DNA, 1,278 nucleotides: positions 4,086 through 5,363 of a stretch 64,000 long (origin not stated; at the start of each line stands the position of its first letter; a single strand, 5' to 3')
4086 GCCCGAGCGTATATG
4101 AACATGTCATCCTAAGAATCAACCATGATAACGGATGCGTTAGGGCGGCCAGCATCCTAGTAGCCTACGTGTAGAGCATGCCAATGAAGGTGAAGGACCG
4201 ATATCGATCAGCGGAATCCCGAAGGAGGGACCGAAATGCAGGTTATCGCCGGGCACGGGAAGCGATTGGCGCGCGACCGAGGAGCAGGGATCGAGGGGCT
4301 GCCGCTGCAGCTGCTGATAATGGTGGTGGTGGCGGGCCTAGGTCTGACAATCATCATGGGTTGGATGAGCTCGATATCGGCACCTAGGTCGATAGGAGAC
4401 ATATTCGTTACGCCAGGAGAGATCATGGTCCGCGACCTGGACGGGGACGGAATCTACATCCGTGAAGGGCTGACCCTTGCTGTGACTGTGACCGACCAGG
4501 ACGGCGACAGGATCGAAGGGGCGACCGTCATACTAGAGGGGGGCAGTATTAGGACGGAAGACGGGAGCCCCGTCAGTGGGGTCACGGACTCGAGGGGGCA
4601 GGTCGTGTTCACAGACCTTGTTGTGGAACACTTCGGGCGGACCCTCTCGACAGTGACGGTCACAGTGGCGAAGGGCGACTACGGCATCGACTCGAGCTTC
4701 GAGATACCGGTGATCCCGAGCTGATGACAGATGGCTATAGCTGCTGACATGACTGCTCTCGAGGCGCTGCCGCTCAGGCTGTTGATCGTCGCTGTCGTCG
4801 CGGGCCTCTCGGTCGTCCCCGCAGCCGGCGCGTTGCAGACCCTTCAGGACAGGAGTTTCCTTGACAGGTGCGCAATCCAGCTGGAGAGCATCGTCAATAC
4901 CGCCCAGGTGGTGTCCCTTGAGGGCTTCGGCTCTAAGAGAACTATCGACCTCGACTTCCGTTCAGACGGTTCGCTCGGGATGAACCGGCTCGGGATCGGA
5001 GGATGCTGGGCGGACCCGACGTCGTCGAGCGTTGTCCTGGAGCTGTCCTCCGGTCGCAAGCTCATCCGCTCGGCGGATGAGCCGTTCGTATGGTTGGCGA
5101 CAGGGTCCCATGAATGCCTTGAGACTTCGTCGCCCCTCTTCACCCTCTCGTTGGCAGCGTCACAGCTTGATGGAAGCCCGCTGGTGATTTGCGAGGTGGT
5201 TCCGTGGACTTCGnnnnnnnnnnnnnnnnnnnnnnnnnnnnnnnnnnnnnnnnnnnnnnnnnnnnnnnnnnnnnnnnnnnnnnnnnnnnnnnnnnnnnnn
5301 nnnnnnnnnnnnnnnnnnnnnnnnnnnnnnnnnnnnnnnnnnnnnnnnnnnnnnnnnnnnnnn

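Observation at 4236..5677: Three tandem paralogous small proteins with pilin-like N-termini and a TGATG translational-coupling junction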

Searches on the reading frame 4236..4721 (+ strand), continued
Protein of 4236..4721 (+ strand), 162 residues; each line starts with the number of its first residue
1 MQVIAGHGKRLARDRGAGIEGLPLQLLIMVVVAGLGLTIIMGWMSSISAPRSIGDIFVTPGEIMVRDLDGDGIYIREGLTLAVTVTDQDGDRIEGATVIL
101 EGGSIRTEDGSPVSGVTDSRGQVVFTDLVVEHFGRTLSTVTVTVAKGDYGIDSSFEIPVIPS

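Call 73: search_protein_families(library=pfam, proteins=[L043:6645-7028:+, L044:10906-11403:+, L046:1345-1830:+, L051:10920-11390:+, L003:10939-11430:+, L001:10957-11502:+, L051:10480-10920:+, L043:6229-6645:+, L044:10487-10906:+], max_evalue=1)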
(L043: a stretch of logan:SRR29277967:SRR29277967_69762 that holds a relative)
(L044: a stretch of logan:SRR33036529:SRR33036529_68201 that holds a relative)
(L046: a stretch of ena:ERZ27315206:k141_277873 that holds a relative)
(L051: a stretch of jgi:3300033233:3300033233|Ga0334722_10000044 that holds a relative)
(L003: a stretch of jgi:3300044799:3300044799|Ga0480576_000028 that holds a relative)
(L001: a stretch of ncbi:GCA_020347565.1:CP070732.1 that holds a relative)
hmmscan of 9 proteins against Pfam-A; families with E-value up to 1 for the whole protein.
L043:6645-7028:+ (128 aa): 2 families
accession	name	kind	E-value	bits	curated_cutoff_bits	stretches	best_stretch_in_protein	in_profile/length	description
PF19547.4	DUF6071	-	0.092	12.8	27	1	50-110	110-172/247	Family of unknown function (DUF6071)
PF17815.7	PDZ_3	-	0.19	11.9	22.8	1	17-66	14-65/145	PDZ domain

L044:10906-11403:+ (166 aa): 0 families

L046:1345-1830:+ (162 aa): 1 family
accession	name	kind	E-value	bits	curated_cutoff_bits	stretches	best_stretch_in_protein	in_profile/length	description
PF19487.4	DUF6023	-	0.013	15.8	26.8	1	10-86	11-85/150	Family of unknown function (DUF6023)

L051:10920-11390:+ (157 aa): 0 families

L003:10939-11430:+ (164 aa): 0 families

L001:10957-11502:+ (182 aa): 0 families

L051:10480-10920:+ (147 aa): 1 family
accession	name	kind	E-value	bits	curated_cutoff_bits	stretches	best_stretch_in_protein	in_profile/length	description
PF12693.12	GspL_C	-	0.067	13.5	29.6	1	13-51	7-45/158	GspL periplasmic domain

L043:6229-6645:+ (139 aa): 1 family
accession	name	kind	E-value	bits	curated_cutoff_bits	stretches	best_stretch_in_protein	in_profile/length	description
PF23924.1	DUF7263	-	0.15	12.1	27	1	9-56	8-56/222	Family of unknown function (DUF7263)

L044:10487-10906:+ (140 aa): 0 families

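Call 85: search_protein_families(library=pfam, alignment_id=A7, max_evalue=0.1)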
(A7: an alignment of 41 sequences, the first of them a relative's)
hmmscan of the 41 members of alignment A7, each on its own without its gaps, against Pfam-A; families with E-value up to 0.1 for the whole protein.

A. member 1, P0257 (153 aa): 1 family
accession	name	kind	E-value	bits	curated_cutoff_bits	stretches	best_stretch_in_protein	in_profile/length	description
PF23993.1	DUF7311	-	1.9e-07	32.2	27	1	22-150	14-149/150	Domain of unknown function (DUF7311)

B. families by the number of members that match (of 41 scanned): 11 families
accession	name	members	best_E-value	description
PF23993.1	DUF7311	17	1.9e-07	Domain of unknown function (DUF7311)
PF06097.16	DUF945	1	2.7e-05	Bacterial protein of unknown function (DUF945)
PF01737.22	Ycf9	1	0.0022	YCF9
PF09813.14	Coa3_cc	1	0.009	Cytochrome c oxidase assembly factor 3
PF22276.1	SlmA-like_C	1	0.013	Tetracyclin repressor-like, C-terminal domain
PF00558.24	Vpu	1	0.014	Vpu protein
PF14163.11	SieB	1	0.033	Super-infection exclusion protein B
PF14427.12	Pput2613-deam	1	0.044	Pput_2613-like deaminase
PF13144.11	ChapFlgA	1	0.077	Chaperone for flagella basal body P-ring formation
PF01758.21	SBF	1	0.08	Sodium Bile acid symporter family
PF23272.1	DUF7075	1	0.096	Domain of unknown function (DUF7075)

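Call 87: search_dna_similar(query=window:4236-4721:+, collection=plasmids, mode=protein, max_evalue=1, max_rows=25)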
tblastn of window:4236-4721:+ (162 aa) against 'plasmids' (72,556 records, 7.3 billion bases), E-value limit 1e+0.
Records with a match: 1; places in all: 1; records where one place covers at least 80% of the query: 0.
Best place of each record, by identity: <60% 1.
By first word of the organism name: Haloterrigena 1.
By predicted mobility (MOB-suite, as given by PLSDB): non-mobilizable 1.
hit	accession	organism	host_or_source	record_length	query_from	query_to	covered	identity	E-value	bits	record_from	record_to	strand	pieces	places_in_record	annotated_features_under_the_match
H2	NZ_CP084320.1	Haloterrigena alkaliphila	Salt lake,Salt lake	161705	7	106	62%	31.7%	8e-1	37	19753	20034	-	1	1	hypothetical protein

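Call 88: get_annotated_region(hit=H2, flank=12000)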
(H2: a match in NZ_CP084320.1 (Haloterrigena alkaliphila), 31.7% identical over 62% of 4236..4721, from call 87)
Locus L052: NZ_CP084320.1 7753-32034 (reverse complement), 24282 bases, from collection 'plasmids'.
description: Haloterrigena alkaliphila strain KZCA68 plasmid unnamed2, complete sequence
organism: Haloterrigena alkaliphila (NCBI taxid 2816475)
taxonomy: Archaea; Euryarchaeota; Halobacteria; Halobacteriales; Natrialbaceae; Haloterrigena; Haloterrigena alkaliphila
host: -; source: Salt lake,Salt lake; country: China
typing (MOB-suite, as given by PLSDB): non-mobilizable
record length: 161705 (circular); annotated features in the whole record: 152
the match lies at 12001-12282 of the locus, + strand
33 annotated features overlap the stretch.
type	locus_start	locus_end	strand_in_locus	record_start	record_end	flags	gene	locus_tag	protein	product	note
CDS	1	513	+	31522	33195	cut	-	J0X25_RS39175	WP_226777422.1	proton-conducting transporter membrane subunit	-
CDS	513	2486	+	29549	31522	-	-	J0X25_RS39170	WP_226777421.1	proton-conducting transporter membrane subunit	-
CDS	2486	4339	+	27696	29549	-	-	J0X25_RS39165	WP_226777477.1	Na(+)/H(+) antiporter subunit D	-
CDS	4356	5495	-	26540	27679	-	-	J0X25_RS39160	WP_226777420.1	recombinase XerD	-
CDS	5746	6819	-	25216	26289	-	-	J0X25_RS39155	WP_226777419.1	glycerophosphodiester phosphodiesterase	-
CDS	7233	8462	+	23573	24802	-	-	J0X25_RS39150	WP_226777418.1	tyrosine-type recombinase/integrase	GO:0015074 - DNA integration [Evidence IEA]; GO:0006310 - DNA recombination [Evidence IEA]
CDS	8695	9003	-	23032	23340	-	-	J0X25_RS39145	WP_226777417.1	hypothetical protein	-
CDS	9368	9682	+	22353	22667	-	-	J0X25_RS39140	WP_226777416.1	hypothetical protein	-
CDS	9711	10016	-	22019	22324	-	-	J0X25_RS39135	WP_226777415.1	hypothetical protein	-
CDS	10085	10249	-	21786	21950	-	-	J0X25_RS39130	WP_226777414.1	hypothetical protein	-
CDS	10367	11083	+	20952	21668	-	-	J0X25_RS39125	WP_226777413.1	alpha/beta hydrolase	-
CDS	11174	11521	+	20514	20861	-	-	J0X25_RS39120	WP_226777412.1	winged helix-turn-helix domain-containing protein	-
CDS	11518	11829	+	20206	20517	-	-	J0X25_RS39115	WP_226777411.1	hypothetical protein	-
CDS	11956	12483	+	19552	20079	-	-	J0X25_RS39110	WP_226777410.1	hypothetical protein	-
CDS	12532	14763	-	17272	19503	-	-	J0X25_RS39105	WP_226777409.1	AAA family ATPase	-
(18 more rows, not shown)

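Call 90: search_dna_similar(query=L052:11956-12480:+, collection=plasmids, mode=protein, max_evalue=0.1, max_rows=40)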
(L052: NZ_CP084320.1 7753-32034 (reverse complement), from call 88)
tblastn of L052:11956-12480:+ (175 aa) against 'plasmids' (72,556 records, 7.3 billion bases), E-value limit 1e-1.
Records with a match: 3; places in all: 3; records where one place covers at least 80% of the query: 3.
Best place of each record, by identity: >=99% 1; 90-95% 1; 80-90% 1.
By first word of the organism name: Haloterrigena 3.
By predicted mobility (MOB-suite, as given by PLSDB): non-mobilizable 3.
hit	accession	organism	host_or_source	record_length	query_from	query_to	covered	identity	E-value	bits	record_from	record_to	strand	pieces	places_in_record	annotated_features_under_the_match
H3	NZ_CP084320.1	Haloterrigena alkaliphila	Salt lake,Salt lake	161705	1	175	100%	100.0%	1e-89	292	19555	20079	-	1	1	hypothetical protein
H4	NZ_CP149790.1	Haloterrigena sp. KLK7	cell culture,salt lake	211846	1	175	100%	90.9%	2e-76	254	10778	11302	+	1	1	hypothetical protein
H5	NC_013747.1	Haloterrigena turkmenica DSM 5511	-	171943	1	175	100%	89.7%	9e-75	249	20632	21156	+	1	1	hypothetical protein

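Call 91: search_protein_families(library=pfam, proteins=[L052:11956-12480:+, L052:11518-11826:+, L049:9548-9988:+, L051:10001-10480:+, L046:417-878:+], max_evalue=0.01)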
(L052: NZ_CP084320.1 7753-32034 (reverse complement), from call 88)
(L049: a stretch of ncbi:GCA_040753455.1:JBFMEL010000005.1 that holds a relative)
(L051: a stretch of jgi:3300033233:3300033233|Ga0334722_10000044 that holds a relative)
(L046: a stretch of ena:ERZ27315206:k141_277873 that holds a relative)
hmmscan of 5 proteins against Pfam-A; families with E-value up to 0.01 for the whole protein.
L052:11956-12480:+ (175 aa): 1 family
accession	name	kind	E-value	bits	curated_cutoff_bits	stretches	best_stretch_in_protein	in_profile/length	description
PF24107.1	DUF7382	-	1.6e-09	37.9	27.4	1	62-120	4-58/65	Domain of unknown function (DUF7382)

L052:11518-11826:+ (103 aa): 2 families
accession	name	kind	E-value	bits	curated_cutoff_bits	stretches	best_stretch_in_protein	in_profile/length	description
PF24365.1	DUF7521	-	2.8e-16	60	27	1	23-100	6-82/82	Family of unknown function (DUF7521)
PF25592.1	DUF7937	-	0.007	15.7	31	1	8-83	308-383/402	Domain of unknown function (DUF7937)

L049:9548-9988:+ (147 aa): 3 families
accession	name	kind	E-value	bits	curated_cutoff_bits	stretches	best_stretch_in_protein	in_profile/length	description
PF16640.11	Big_3_5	-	0.00016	22.6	35.5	1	56-143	1-81/88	Bacterial Ig-like domain (group 3)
PF17789.7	MG4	-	0.00072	20.2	24.7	1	59-128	6-74/95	Macroglobulin domain MG4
PF02369.22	Big_1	-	0.00078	19.9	34.9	1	55-133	3-82/93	Bacterial Ig-like domain (group 1)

L051:10001-10480:+ (160 aa): 0 families

L046:417-878:+ (154 aa): 2 families
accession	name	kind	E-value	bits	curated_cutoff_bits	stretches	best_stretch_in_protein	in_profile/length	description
PF09134.16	Invasin_D3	-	0.0032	18.4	33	1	50-116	5-68/98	Invasin, domain 3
PF02369.22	Big_1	-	0.0041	17.6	34.9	1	68-136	14-83/93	Bacterial Ig-like domain (group 1)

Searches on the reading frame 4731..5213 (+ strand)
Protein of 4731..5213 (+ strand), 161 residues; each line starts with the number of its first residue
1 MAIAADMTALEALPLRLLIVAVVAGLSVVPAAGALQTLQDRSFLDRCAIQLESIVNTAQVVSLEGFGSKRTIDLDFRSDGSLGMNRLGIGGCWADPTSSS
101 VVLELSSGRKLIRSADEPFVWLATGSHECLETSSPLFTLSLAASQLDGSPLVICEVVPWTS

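Call 3: search_protein_families(library=pfam, proteins=[window:4731-5213:+], max_evalue=10)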
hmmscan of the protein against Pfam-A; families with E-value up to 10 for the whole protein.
window:4731-5213:+ (161 aa): 0 families

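Call 4: search_protein_families(library=ncbifam, proteins=[window:4731-5213:+], max_evalue=10)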
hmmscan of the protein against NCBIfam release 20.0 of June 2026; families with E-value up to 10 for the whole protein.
window:4731-5213:+ (161 aa): 0 families

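Call 7: find_homologous_proteins(query=window:4731-5213:+, max_evalue=0.001)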
Query window:4731-5213:+ (161 aa): 27 proteins with E <= 0.001 among 460 candidates.
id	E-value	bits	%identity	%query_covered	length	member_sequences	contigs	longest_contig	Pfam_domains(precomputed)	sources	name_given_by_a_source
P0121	6.3e-87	307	89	100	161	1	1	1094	-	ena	-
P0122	6.7e-87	307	90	100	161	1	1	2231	-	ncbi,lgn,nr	ncbi:MAG: hypothetical protein MUO87_02680 [Thermoplasmata archaeon]|nr:hypothetical protein [Thermo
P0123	3.2e-84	298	88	100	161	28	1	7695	-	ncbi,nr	ncbi:MAG: hypothetical protein MUO87_09965 [Thermoplasmata archaeon]|nr:hypothetical protein [Thermo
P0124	5.3e-83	294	87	100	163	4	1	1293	-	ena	-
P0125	2.3e-79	283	84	100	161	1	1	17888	-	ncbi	-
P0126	2.1e-66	241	70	100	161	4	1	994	-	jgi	jgi:hypothetical protein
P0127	9.9e-63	229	70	100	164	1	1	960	-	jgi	jgi:hypothetical protein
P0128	6.1e-59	216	67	100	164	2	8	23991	-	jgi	jgi:hypothetical protein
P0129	7.8e-57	210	65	100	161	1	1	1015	-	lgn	-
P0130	9.3e-56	206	65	95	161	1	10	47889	-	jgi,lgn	jgi:hypothetical protein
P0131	3.7e-55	204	64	100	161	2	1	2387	-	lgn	-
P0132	9.6e-54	199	59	100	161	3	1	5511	-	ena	-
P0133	1.5e-53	199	60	100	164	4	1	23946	-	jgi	-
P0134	1.2e-51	193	58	100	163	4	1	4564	-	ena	-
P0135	6.2e-51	190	58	100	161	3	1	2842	-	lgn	-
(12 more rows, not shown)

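Call 30: predict_structure(alignment_id=A1)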
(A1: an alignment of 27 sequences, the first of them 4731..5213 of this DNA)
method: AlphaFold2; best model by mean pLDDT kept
length: 161 residues; sequences in the alignment: 27
mean_pLDDT: 85.4   pTM: 0.72
mean pLDDT of the five models: 85.4, 84.7, 83.7, 82.3, 73.9
residues with pLDDT >= 90: 88; 70-90: 57; 50-70: 11; < 50: 5
segments of 3 or more residues with pLDDT < 50: 1-4
pLDDT, mean of each block of 10 residues (from residue 1): 49 73 75 82 94 94 91 92 93 87 94 86 92 93 89 84 49
secondary structure, 60 per line:
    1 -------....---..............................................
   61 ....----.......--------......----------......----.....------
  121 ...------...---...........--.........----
elements in order: H8-11 H15-64 E69-75 E84-89 E100-105 E110-114 E121-123 E130-132 E136-146 E149-157

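Call 34: fold_search(model_id=the predicted structure, library=pdb)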
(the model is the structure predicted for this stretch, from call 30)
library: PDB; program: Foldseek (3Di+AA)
matches with E <= 10: 906; with E <= 0.001: 0
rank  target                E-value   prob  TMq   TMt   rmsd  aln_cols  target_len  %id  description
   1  3e6z                  2.2e-01  0.11  0.15  0.24  11.0        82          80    7  1.0 A Structure of CusF-W44A-Cu(II) residues 10-88 from Escherichia coli (released 2009-07-07)
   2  7emf_P                2.5e-01  0.16  0.14  0.04  14.7        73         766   15  Human Mediator (deletion of MED1-IDR) in a Tail-extended conformation (released 2021-05-05)
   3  4fem_A                2.5e-01  0.14  0.20  0.16  12.5       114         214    6  Structure of SusE with alpha-cyclodextrin (released 2012-08-29)
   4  6htj_B                2.6e-01  0.15  0.20  0.26  10.5       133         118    9  Crystal structure of the translation recovery factor Trf from Sulfolobus solfataricus (released 2019-10-16)
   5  7enj_P                2.9e-01  0.15  0.14  0.06  14.7        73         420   15  Human Mediator (deletion of MED1-IDR) in a Tail-bent conformation (MED-B) (released 2021-05-19)
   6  1zeq                  3.1e-01  0.12  0.17  0.27  13.7        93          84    8  1.5 A Structure of apo-CusF residues 6-88 from Escherichia coli (released 2005-08-02)
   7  9a88_N                3.3e-01  0.11  0.17  0.13  14.1        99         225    9  Structure of the pre-incision complex in nucleotide excision repair   (released 2024-10-09)
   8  3pj7_C                3.3e-01  0.04  0.12  0.09  15.0       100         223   11  Crystal structure of far-red fluorescent protein Katushka crystallized at pH 8.5 (released 2011-05-25)
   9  4gx7_A                3.7e-01  0.25  0.27  0.32   9.8       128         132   11  Vibrio Cholerae Cytolysin Beta-Prism Domain With Methyl-Alpha-Mannose Bound (released 2013-01-02)
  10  6htj_A                3.9e-01  0.11  0.20  0.26  10.7       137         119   10  Crystal structure of the translation recovery factor Trf from Sulfolobus solfataricus (released 2019-10-16)
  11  3pib_A                3.9e-01  0.04  0.12  0.10  16.3       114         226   12  Crystal structure of red fluorescent protein eqFP578 crystallized at pH 5.5 (released 2011-05-25)
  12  8hhe_A                4.1e-01  0.25  0.27  0.09   8.9       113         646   12  Crystal structure of Cry5B from Bacillus thuringiensis at 4.5 A resolution (released 2022-12-07)
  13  2vb2                  4.1e-01  0.08  0.14  0.24  11.4        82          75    7  Crystal structure of Cu(I)CusF (released 2007-12-18)
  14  7ena_p                4.4e-01  0.13  0.14  0.06  14.7        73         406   15  TFIID-based PIC-Mediator holo-complex in pre-assembled state (pre-hPIC-MED) (released 2021-05-26)
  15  3o44_A                4.6e-01  0.30  0.25  0.09   7.3        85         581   13  Crystal Structure of the Vibrio cholerae Cytolysin (HlyA) Heptameric Pore (released 2011-04-20)
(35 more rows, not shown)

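Call 65: search_solved_structures(query=A1, max_evalue=10)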
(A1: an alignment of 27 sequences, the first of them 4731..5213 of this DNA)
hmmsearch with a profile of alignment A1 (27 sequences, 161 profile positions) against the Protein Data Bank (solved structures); distinct sequences matched with E-value up to 10: 1.
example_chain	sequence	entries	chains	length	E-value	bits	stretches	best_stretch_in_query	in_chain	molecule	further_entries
4qpy_A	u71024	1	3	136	1.7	11.5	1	67-112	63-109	Complement C1q-like protein 2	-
